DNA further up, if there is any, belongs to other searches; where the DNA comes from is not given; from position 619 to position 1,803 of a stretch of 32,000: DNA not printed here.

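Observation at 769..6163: Compact four-gene kleisin / KITE / SMC-ATPase / Toprim operon: a Wadjet (JetABCD, MksBEFG)-like system with unusually short subunits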

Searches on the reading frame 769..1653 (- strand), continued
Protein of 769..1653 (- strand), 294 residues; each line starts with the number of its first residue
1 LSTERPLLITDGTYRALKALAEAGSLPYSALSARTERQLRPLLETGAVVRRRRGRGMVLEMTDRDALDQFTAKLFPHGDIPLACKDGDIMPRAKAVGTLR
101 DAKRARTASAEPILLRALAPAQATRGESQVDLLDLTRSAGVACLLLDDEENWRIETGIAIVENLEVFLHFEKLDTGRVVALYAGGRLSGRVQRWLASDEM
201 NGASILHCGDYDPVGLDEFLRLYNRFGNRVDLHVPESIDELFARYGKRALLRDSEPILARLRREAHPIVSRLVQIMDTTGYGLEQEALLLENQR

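Call 44: search_protein_families(library=pfam, alignment_id=A1, max_evalue=0.01)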
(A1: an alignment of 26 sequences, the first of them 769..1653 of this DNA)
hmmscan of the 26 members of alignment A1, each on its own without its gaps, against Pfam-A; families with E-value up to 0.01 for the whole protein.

A. member 1, window:769-1653:- (294 aa): 3 families
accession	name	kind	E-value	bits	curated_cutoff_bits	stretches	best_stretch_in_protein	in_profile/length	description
PF09983.15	JetD_C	-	1.3e-05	25.1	22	1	157-289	42-171/179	Wadjet protein JetD, C-terminal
PF23947.1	DUF7281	-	8.9e-05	22.6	27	1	153-291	39-177/183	Domain of unknown function (DUF7281)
PF09664.16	DUF2399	-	0.00099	19.3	23.4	1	154-289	16-145/152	Protein of unknown function C-terminus (DUF2399)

B. families by the number of members that match (of 26 scanned): 4 families
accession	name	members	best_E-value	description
PF09983.15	JetD_C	26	8.4e-09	Wadjet protein JetD, C-terminal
PF23947.1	DUF7281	24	3.3e-08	Domain of unknown function (DUF7281)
PF09664.16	DUF2399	11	1.4e-06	Protein of unknown function C-terminus (DUF2399)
PF09851.14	SHOCT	1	0.008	Short C-terminal domain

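Call 46: search_dna_similar(query=window:769-1653:-, collection=plasmids, mode=protein, max_evalue=0.001, max_rows=20)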
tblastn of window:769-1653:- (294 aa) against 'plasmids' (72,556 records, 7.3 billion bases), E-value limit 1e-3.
Records with a match: 5; places in all: 5; records where one place covers at least 80% of the query: 2.
Best place of each record, by identity: <60% 5.
By first word of the organism name: Salinibacter 1; Ralstonia 1; Halioglobus 1; Neptuniibacter 1; Polaromonas 1.
By predicted mobility (MOB-suite, as given by PLSDB): non-mobilizable 5.
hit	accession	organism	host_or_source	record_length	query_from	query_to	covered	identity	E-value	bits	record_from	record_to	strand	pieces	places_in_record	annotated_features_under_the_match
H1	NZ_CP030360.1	Salinibacter ruber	-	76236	4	289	97%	39.2%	1e-48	180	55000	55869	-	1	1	hypothetical protein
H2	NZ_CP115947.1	Ralstonia solanacearum MolK2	Musa sp.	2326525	11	290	95%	32.4%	1e-28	122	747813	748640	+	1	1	record has no annotation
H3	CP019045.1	Halioglobus pacificus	Pure cultured ...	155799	57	291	80%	28.2%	1e-12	76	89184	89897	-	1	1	record has no annotation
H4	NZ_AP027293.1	Neptuniibacter halophilus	-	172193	88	292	70%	28.8%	2e-9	66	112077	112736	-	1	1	hypothetical protein (x2)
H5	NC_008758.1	Polaromonas naphthalenivorans CJ2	-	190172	113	290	61%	27.2%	7e-7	58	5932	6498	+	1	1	hypothetical protein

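Call 47: get_annotated_region(hit=H1, flank=8000)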
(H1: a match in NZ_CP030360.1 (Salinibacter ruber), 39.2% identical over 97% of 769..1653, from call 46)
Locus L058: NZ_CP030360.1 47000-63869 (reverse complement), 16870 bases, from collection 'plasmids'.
description: Salinibacter ruber strain SP38 plasmid pSR76, complete sequence
organism: Salinibacter ruber (NCBI taxid 146919)
taxonomy: Bacteria; Rhodothermota; Rhodothermia; Rhodothermales; Salinibacteraceae; Salinibacter; Salinibacter ruber
host: -; source: -; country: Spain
typing (MOB-suite, as given by PLSDB): non-mobilizable
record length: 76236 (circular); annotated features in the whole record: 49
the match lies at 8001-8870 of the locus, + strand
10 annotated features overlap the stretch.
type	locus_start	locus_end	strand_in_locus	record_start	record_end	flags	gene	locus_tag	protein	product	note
CDS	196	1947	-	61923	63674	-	-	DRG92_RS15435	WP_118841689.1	DUF262 domain-containing protein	-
CDS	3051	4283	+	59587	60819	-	-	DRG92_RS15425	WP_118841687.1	hypothetical protein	-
CDS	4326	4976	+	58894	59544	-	-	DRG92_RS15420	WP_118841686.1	hypothetical protein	-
CDS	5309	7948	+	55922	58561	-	-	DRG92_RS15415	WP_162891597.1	hypothetical protein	-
CDS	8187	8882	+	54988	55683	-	-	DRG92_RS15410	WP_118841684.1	hypothetical protein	-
CDS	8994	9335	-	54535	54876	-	-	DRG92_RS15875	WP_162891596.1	thermonuclease family protein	-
CDS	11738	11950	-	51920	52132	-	-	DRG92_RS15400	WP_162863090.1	hypothetical protein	-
CDS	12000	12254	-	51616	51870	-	-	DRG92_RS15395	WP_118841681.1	hypothetical protein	-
CDS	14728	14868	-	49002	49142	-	-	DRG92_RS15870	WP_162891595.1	hypothetical protein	-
CDS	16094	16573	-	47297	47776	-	-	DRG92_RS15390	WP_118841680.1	hypothetical protein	-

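Call 48: get_annotated_region(hit=H5, flank=8000)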
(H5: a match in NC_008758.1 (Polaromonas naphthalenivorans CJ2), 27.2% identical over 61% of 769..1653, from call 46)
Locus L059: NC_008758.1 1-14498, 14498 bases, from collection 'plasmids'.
description: Polaromonas naphthalenivorans CJ2 plasmid pPNAP02, complete sequence
organism: Polaromonas naphthalenivorans CJ2 (NCBI taxid 365044)
taxonomy: Bacteria; Pseudomonadota; Betaproteobacteria; Burkholderiales; Comamonadaceae; Polaromonas; Polaromonas naphthalenivorans; Polaromonas naphthalenivorans CJ2
host: -; source: -; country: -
typing (MOB-suite, as given by PLSDB): non-mobilizable; replicon rep_cluster_1495
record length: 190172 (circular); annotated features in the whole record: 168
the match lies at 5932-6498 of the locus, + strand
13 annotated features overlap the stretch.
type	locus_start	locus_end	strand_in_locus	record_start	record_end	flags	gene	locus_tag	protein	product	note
CDS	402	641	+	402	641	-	-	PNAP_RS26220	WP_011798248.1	hypothetical protein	-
CDS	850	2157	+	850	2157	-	-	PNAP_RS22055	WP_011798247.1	hypothetical protein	-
CDS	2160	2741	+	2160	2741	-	-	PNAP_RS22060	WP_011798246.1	hypothetical protein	-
CDS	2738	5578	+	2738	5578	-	-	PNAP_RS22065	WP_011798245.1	hypothetical protein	-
CDS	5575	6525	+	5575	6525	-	-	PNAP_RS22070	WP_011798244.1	hypothetical protein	-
CDS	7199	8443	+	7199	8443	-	-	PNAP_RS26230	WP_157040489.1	hypothetical protein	-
CDS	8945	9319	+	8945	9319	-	-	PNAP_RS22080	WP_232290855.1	transposase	GO:0006313 - DNA transposition [Evidence IEA]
CDS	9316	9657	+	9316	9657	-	tnpB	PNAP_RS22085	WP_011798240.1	IS66 family insertion sequence element accessory protein TnpB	-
CDS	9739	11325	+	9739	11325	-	-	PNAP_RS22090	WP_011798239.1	IS66 family transposase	-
CDS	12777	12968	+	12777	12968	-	-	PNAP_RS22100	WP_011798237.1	type II toxin-antitoxin system RelB/DinJ family antitoxin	-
CDS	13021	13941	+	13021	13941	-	-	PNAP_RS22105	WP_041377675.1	ABC-three component system protein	-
CDS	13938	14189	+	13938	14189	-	-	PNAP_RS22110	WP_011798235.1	ABC-three component system middle component 6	-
CDS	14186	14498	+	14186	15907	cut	-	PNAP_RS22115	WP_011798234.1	ABC-three component system protein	-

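Call 70: search_protein_families(library=pfam, proteins=[L011:8898-9968:+, L002:9652-12888:+, L016:8914-9963:+, L011:374-1528:+, L017:11507-12574:+, L017:9838-10851:-], max_evalue=0.00001)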
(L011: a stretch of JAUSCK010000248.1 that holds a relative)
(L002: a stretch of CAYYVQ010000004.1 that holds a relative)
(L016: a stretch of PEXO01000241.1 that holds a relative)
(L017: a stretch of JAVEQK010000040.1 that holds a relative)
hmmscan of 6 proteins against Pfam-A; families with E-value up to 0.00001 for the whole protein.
L011:8898-9968:+ (356 aa): 2 families
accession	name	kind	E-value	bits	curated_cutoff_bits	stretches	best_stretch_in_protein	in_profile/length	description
PF02661.23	Fic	-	5e-19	69.4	24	1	104-208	1-93/93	Fic/DOC family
PF13784.11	Fic_N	-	6.8e-06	26.5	26.7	0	44-94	31-79/82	Fic/DOC family N-terminal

L002:9652-12888:+ (1078 aa): 4 families
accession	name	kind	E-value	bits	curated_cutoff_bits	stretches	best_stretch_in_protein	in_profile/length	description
PF00176.29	SNF2-rel_dom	-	1.3e-62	212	24.9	1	624-901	1-290/290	SNF2-related domain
PF00271.37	Helicase_C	-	1.2e-21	77.4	23.5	1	917-1023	6-110/110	Helicase conserved C-terminal domain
PF04851.21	ResIII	-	2.6e-07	31.2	22.5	1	620-774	3-163/164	Type III restriction enzyme, res subunit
PF04434.22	SWIM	-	4e-07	29.9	19.6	1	62-96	1-33/38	SWIM zinc finger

L016:8914-9963:+ (349 aa): 1 family
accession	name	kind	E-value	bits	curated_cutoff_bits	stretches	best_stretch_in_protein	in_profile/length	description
PF09952.14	AbiEi_2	-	8.1e-09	36.4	21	1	199-275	1-74/143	Transcriptional regulator, AbiEi antitoxin, Type IV TA system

L011:374-1528:+ (384 aa): 2 families
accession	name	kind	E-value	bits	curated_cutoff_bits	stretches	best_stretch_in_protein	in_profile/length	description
PF13635.12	DUF4143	-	1.3e-27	97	28.1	1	170-324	3-159/160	Domain of unknown function (DUF4143)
PF13173.12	AAA_14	-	2.5e-17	63.5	27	1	14-130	3-127/129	AAA domain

L017:11507-12574:+ (355 aa): 0 families

L017:9838-10851:- (337 aa): 0 families

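Call 71: search_protein_families(library=padloc, proteins=[L011:8898-9968:+, L002:9652-12888:+, L016:8914-9963:+, L011:374-1528:+, L017:11507-12574:+, L017:9838-10851:-], max_evalue=0.00001)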
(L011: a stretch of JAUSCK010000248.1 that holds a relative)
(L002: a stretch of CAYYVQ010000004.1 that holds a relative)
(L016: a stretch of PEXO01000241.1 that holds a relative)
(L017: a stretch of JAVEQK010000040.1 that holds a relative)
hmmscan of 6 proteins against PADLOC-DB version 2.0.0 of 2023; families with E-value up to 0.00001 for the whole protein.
L011:8898-9968:+ (356 aa): 6 families
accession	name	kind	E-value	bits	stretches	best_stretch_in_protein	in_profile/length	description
PDLC03963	SoFic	-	1.4e-67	226.6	1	9-341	20-350/361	-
PDLC04840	PDC-S04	-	8.3e-21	72.7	1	44-203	11-169/227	-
PDLC04966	PDC-S24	-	5e-20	69.8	1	102-245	229-374/497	-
PDLC04836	PDC-S04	-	5.6e-20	69.6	1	49-243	30-216/244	-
PDLC04837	PDC-S04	-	2.5e-16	57.7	1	50-203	31-178/234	-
PDLC04839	PDC-S04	-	1.2e-09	36.1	1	182-244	133-191/205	-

L002:9652-12888:+ (1078 aa): 30 families (the best 25 are shown)
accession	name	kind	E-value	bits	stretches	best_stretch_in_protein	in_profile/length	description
PDLC02842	DpdE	-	2.4e-144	480.6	1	597-1075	678-1169/1176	DpdE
PDLC02849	DpdE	-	2.6e-131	437.4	1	493-1076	274-850/857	DpdE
PDLC02850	DpdE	-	2.8e-128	427.6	1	497-1074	682-1257/1282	DpdE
PDLC02845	DpdE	-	1.5e-122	408.6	1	495-1077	726-1291/1293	DpdE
PDLC02851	DpdE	-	5.9e-122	406.4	1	500-1075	474-1052/1055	DpdE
PDLC00633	ZorD1|ZorD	-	8.6e-119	396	1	501-1076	320-901/908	"SWI2/SNF2 helicase, Mrr-like nuclease"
PDLC00629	ZorD1|ZorD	-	3.2e-93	311.3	1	602-1060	464-957/1012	"SWI2/SNF2 helicase, Mrr-like nuclease"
PDLC00631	ZorD1|ZorD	-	8.8e-86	286.6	1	620-1058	441-910/1071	"SWI2/SNF2 helicase, Mrr-like nuclease"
PDLC00634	ZorD1|ZorD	-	3e-84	281.6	1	604-1060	478-971/1208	"SWI2/SNF2 helicase, Mrr-like nuclease"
PDLC00632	ZorD1|ZorD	-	4e-83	278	2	698-1066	700-1088/1101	"SWI2/SNF2 helicase, Mrr-like nuclease"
PDLC02848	DpdE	-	7.4e-82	273.6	1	497-966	234-704/856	DpdE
PDLC00628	ZorD1|ZorD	-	3.1e-56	188.8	1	603-1036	495-945/1171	"SWI2/SNF2 helicase, Mrr-like nuclease"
PDLC00627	ZorD1|ZorD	-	7.5e-54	181.1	2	715-1032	608-959/1006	"SWI2/SNF2 helicase, Mrr-like nuclease"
PDLC02627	DrmD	-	1.2e-51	173.8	1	644-1056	323-696/748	DrmD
PDLC02854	DpdE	-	1e-50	170.6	2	697-1077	685-1077/1083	DpdE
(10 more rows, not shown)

L016:8914-9963:+ (349 aa): 0 families

L011:374-1528:+ (384 aa): 7 families
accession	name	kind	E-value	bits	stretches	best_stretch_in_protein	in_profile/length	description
PDLC04790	PDC-S01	-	1.9e-49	166.6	2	144-345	181-388/422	-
PDLC04789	PDC-S01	-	1.1e-43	147.7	1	6-349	10-362/375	-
PDLC04787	PDC-S01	-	1.3e-22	78.2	1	54-372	76-406/412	-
PDLC04791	PDC-S01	-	3.6e-16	56.8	1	17-350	23-374/395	-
PDLC04786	PDC-S01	-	3.7e-13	47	1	246-344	307-403/439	-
PDLC04792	PDC-S01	-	1.3e-11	41.7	0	267-349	332-409/452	-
PDLC04788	PDC-S01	-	1e-07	29.3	0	268-343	325-398/448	-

L017:11507-12574:+ (355 aa): 0 families

L017:9838-10851:- (337 aa): 0 families
